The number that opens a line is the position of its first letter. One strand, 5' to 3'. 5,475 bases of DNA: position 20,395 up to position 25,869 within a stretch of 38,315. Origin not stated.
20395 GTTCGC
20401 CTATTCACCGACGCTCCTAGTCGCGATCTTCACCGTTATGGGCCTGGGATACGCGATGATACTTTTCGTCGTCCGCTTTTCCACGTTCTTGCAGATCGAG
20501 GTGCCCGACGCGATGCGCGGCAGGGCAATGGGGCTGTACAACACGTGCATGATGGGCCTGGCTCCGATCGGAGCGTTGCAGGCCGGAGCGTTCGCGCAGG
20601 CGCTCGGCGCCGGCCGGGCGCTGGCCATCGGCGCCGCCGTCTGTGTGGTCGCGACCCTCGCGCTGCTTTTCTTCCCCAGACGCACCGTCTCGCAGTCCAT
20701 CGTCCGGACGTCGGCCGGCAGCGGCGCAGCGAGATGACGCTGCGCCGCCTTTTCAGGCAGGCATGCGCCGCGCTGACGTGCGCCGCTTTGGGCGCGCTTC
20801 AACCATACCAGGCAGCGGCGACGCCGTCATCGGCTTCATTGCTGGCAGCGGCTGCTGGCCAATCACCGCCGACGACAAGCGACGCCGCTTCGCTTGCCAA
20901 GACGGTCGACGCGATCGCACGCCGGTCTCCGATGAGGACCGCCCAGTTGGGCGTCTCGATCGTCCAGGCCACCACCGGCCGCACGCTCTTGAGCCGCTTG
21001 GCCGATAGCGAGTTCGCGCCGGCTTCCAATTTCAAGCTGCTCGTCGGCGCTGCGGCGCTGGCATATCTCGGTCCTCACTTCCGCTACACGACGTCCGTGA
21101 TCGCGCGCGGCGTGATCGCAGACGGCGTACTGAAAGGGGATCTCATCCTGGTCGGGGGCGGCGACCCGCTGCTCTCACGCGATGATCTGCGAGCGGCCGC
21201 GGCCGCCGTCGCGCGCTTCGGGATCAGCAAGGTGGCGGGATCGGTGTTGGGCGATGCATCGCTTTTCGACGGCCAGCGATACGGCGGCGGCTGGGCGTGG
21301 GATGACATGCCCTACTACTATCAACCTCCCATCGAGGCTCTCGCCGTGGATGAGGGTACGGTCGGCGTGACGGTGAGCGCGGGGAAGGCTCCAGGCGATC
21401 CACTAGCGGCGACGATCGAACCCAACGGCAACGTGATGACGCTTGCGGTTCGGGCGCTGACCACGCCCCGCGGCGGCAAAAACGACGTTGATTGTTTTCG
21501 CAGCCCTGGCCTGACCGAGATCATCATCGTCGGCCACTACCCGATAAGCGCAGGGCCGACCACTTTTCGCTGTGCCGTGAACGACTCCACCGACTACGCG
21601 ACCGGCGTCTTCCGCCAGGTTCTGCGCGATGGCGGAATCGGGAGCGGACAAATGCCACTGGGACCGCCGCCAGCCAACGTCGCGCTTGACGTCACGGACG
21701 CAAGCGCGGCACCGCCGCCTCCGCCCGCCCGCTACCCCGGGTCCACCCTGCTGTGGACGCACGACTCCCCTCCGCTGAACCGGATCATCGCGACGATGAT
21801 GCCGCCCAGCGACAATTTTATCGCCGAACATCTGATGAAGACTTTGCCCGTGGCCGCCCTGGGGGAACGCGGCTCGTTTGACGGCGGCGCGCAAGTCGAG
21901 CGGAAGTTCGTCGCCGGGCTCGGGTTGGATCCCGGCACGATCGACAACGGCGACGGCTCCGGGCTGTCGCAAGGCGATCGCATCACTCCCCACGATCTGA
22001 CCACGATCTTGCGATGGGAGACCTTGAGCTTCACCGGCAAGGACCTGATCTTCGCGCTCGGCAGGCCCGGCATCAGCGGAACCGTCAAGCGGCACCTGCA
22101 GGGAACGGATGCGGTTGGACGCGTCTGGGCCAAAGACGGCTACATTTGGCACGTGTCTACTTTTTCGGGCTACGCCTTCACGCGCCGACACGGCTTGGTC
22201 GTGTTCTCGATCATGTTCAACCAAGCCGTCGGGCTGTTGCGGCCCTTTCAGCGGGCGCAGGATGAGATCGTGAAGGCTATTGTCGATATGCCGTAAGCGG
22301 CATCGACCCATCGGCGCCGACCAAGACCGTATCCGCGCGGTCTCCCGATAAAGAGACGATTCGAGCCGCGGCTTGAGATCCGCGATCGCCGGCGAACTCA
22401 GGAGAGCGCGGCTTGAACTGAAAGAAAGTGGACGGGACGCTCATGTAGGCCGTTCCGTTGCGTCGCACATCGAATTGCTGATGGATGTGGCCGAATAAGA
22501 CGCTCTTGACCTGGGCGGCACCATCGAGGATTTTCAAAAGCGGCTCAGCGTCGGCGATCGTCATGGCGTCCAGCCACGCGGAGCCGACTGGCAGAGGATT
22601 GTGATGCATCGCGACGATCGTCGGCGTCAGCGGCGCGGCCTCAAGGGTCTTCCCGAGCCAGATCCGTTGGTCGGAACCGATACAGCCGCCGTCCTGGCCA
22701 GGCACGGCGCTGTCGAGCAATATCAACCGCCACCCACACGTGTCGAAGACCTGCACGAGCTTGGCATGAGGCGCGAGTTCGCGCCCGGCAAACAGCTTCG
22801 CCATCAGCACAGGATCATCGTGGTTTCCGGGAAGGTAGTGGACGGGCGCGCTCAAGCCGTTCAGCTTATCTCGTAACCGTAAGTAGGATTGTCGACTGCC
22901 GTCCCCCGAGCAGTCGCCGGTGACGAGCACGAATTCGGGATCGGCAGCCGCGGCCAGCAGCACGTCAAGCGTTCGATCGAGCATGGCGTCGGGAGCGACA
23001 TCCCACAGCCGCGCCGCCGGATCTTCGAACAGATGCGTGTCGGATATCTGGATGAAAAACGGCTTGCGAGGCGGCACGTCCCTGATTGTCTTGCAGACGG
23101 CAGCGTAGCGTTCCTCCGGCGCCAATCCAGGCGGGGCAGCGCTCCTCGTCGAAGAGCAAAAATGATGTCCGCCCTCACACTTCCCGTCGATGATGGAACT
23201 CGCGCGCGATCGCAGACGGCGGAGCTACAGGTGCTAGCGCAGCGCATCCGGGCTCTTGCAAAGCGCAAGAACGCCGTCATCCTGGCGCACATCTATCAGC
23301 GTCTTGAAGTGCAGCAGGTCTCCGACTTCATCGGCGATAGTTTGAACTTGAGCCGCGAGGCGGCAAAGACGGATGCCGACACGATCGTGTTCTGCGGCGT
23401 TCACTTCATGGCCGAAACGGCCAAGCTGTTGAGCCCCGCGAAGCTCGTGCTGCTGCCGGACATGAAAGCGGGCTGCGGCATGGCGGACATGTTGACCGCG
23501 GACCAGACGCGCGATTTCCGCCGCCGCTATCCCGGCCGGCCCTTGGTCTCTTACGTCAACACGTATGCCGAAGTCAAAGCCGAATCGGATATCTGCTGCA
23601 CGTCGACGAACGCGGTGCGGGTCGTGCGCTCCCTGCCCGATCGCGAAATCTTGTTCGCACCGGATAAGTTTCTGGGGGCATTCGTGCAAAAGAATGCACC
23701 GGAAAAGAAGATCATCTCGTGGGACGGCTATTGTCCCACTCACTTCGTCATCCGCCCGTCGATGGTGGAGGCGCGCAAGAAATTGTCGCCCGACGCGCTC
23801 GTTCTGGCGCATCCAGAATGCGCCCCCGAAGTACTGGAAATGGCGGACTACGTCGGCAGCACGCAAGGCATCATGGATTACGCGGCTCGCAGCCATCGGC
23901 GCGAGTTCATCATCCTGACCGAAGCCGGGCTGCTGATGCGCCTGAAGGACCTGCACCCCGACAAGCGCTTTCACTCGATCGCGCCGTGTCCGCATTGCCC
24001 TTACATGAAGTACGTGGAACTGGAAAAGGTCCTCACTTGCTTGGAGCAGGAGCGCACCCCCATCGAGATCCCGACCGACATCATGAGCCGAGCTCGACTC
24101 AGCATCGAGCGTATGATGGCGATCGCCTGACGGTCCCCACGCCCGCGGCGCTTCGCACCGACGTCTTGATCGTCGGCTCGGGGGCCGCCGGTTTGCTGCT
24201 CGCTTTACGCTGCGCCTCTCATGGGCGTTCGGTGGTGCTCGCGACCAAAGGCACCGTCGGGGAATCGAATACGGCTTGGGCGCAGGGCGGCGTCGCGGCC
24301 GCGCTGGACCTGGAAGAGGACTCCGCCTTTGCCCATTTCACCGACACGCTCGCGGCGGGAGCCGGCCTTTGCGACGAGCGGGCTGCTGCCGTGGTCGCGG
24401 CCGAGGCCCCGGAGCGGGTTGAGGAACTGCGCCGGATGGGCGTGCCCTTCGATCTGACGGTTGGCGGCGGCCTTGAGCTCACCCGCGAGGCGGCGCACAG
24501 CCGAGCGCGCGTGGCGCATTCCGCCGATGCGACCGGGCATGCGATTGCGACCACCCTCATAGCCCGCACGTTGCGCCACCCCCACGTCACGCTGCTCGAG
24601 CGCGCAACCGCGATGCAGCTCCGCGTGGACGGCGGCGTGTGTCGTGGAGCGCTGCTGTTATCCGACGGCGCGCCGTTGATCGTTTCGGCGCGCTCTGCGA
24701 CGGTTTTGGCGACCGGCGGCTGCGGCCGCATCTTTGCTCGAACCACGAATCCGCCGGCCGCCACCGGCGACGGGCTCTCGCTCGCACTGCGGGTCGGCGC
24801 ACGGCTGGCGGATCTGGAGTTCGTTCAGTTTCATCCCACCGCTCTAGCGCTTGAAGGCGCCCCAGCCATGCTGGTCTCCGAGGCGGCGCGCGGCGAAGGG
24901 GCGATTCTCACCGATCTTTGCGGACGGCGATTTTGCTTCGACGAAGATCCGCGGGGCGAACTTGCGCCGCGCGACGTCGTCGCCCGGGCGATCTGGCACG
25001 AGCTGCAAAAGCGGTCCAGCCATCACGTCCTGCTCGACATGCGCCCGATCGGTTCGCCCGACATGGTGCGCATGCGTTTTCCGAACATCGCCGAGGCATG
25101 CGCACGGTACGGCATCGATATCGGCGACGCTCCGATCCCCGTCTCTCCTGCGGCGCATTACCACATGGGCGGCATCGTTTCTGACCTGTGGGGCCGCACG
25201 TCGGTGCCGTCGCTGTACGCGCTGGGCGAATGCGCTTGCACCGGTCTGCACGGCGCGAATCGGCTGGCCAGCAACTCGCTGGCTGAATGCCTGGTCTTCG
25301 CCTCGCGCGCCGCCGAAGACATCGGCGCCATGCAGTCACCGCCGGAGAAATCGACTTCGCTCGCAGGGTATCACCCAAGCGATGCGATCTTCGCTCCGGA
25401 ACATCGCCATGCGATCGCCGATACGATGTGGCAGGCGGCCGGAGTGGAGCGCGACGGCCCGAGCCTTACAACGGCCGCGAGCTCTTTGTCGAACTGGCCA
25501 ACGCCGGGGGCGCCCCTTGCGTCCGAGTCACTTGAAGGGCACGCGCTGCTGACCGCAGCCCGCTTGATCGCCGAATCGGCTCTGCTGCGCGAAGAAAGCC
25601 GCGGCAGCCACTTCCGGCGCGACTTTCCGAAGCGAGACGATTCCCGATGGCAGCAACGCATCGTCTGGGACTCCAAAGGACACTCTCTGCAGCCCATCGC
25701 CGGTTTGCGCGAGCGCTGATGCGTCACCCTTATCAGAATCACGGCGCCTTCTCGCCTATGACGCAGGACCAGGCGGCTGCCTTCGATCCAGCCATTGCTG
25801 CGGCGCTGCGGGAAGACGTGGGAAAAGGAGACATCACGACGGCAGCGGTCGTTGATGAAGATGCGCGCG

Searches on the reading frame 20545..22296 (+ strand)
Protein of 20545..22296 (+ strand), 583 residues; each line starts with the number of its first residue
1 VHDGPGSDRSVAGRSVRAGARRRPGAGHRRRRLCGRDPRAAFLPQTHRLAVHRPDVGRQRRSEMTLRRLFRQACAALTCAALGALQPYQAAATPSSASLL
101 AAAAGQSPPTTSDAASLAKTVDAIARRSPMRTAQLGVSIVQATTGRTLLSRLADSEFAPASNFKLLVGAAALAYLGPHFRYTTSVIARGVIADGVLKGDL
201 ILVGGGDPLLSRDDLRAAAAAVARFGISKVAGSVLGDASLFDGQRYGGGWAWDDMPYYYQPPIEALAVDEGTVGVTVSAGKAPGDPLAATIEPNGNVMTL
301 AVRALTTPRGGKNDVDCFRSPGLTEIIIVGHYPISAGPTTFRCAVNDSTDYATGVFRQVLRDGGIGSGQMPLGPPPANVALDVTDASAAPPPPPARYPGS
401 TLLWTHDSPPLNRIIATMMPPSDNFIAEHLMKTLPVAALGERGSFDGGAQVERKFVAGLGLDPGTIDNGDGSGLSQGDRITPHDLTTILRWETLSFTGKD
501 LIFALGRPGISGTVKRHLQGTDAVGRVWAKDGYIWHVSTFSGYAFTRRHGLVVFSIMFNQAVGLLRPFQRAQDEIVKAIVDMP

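Call 11: search_protein_families(library=pfam, proteins=[window:20545-22296:+], max_evalue=0.001)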
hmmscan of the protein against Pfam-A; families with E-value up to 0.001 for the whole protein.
window:20545-22296:+ (583 aa): 1 family
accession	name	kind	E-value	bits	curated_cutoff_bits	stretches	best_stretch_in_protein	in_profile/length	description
PF02113.21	Peptidase_S13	-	1.4e-81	275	22.8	1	118-560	2-424/444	D-Ala-D-Ala carboxypeptidase 3 (S13) family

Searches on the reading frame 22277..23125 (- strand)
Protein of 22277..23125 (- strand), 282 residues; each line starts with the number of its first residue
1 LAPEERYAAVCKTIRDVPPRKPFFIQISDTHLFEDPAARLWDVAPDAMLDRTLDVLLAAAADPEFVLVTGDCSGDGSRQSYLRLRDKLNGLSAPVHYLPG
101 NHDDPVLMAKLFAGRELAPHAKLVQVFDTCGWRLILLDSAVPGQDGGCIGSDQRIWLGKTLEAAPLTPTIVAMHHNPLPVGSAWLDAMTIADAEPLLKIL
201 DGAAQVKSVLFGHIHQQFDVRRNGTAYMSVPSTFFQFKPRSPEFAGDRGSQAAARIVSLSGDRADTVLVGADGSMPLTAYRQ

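Call 12: search_protein_families(library=pfam, proteins=[window:22277-23125:-], max_evalue=0.001)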
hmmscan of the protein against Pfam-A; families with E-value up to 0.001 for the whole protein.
window:22277-23125:- (282 aa): 2 families
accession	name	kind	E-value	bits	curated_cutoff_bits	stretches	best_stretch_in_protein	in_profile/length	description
PF00149.33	Metallophos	-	5.3e-14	53.5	21.5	1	24-216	3-190/191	Calcineurin-like phosphoesterase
PF12850.12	Metallophos_2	-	0.00018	22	27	0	26-228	5-130/154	Calcineurin-like phosphoesterase superfamily domain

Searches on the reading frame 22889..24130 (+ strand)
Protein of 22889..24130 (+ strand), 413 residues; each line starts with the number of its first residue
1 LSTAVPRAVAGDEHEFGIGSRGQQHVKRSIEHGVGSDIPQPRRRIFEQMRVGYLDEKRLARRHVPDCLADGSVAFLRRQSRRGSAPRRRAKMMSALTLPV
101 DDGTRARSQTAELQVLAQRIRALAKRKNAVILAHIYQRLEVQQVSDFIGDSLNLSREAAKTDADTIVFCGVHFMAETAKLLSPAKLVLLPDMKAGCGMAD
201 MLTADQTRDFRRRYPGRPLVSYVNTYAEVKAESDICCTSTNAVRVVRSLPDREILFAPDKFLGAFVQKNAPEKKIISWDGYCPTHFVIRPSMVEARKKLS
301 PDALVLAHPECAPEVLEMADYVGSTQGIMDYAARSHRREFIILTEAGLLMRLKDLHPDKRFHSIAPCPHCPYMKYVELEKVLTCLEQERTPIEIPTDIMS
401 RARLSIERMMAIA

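Call 12: search_protein_families(library=pfam, proteins=[window:22889-24130:+], max_evalue=0.001)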
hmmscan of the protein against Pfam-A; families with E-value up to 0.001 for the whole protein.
window:22889-24130:+ (413 aa): 1 family
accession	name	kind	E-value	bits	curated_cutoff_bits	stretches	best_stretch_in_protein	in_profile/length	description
PF02445.21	NadA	-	4.6e-118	394.1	27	1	118-410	1-294/295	Quinolinate synthetase A protein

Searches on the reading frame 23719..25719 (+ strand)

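Call 12: search_protein_families(library=pfam, proteins=[window:23719-25719:+], max_evalue=0.001)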
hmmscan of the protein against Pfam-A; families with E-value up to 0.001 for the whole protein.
window:23719-25719:+ (666 aa): 4 families
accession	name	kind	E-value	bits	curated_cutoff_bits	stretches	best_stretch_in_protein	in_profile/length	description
PF00890.30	FAD_binding_2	-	3.7e-96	323.3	20.4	1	148-521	1-414/414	FAD binding domain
PF02910.25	Succ_DH_flav_C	-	3.2e-17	63.1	20.8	1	603-653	53-103/130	Fumarate reductase flavoprotein C-term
PF01266.30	DAO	-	2.1e-10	41.1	27.9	1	148-318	1-144/353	FAD dependent oxidoreductase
PF07992.20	Pyr_redox_2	-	8.8e-08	32.3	26.1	0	148-179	2-34/291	Pyridine nucleotide-disulphide oxidoreductase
